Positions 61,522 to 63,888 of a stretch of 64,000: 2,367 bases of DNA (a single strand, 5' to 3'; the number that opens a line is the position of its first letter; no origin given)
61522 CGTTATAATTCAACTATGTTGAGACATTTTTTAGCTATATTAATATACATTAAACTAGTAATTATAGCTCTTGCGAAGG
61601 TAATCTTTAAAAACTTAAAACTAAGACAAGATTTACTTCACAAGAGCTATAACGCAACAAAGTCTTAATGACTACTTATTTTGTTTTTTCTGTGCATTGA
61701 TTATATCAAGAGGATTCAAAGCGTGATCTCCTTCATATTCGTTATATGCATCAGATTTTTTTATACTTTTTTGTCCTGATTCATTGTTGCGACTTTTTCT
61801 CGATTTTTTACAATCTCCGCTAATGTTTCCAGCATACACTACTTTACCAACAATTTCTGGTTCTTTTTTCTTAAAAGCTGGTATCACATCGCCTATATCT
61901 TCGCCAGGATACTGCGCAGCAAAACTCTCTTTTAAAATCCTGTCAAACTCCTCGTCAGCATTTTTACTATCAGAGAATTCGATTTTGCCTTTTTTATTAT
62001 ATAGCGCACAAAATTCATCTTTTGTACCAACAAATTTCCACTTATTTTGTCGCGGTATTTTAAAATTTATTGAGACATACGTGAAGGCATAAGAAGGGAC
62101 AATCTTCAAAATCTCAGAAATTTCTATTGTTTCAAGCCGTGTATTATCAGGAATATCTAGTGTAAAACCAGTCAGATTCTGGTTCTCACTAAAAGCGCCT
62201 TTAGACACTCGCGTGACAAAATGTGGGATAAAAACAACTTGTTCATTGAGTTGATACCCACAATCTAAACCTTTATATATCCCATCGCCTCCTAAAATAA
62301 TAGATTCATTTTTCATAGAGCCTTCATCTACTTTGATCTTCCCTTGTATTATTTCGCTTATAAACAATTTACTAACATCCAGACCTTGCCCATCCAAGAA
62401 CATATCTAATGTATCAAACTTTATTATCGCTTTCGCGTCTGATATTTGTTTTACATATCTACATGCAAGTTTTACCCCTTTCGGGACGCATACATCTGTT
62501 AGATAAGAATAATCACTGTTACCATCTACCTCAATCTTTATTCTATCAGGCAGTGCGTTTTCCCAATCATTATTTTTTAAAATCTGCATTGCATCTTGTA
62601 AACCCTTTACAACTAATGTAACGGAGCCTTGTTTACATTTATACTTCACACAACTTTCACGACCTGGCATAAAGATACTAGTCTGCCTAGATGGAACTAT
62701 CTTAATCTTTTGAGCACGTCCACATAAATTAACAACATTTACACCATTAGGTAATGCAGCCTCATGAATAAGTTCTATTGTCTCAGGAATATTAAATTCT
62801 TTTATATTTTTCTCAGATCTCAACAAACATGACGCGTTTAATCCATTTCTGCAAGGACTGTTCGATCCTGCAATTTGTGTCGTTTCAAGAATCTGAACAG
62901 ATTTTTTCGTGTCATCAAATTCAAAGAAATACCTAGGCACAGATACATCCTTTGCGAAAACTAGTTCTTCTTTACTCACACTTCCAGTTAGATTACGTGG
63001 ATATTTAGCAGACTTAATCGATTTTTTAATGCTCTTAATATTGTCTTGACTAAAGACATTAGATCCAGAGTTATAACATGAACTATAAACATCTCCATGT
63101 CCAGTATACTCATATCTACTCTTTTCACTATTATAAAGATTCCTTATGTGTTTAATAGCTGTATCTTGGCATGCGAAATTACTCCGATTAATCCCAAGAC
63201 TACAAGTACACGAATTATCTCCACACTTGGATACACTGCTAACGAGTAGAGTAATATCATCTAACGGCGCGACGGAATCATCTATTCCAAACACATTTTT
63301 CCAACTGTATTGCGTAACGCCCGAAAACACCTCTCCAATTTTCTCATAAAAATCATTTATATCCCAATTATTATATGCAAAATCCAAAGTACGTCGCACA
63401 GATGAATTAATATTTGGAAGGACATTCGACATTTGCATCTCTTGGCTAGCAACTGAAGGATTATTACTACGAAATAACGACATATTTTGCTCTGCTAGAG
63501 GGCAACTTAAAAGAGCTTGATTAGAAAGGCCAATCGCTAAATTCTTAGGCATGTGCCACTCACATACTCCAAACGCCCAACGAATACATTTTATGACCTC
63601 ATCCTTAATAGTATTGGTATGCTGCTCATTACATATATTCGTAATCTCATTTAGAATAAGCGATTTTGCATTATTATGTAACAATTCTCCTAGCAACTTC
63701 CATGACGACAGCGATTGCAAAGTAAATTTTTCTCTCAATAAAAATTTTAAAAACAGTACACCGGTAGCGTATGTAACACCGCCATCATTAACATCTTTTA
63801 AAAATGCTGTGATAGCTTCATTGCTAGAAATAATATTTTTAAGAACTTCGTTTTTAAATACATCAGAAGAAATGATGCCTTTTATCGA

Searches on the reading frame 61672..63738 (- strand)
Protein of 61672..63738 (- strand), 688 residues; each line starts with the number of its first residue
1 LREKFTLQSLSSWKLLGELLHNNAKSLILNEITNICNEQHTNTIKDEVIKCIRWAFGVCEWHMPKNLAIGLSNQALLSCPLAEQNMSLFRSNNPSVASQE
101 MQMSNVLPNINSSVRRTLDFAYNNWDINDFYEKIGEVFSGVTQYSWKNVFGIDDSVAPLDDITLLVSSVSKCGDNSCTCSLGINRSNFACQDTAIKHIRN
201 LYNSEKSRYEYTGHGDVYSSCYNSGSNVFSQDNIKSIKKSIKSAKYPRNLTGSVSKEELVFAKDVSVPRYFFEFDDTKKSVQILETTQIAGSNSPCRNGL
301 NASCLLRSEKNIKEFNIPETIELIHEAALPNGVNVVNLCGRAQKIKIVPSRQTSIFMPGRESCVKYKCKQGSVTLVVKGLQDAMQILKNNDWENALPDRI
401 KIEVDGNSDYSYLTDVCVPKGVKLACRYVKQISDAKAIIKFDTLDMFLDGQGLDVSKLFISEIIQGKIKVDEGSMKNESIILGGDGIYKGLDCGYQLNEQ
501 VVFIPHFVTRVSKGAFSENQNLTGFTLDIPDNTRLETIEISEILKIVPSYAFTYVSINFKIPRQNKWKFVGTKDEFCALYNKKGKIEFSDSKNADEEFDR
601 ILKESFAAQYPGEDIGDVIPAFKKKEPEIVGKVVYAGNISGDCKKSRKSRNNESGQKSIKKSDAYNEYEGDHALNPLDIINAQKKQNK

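Call 29: search_protein_families(library=pfam, proteins=[window:61672-63738:-], max_evalue=0.0001)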
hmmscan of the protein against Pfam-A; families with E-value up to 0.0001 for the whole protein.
window:61672-63738:- (688 aa): 0 families

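Call 51: find_encoding_contigs(protein=window:61672-63738:-, flank=10000, max_places=3)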
Protein window:61672-63738:- (688 aa): no gene with exactly this product is on record in the collection.
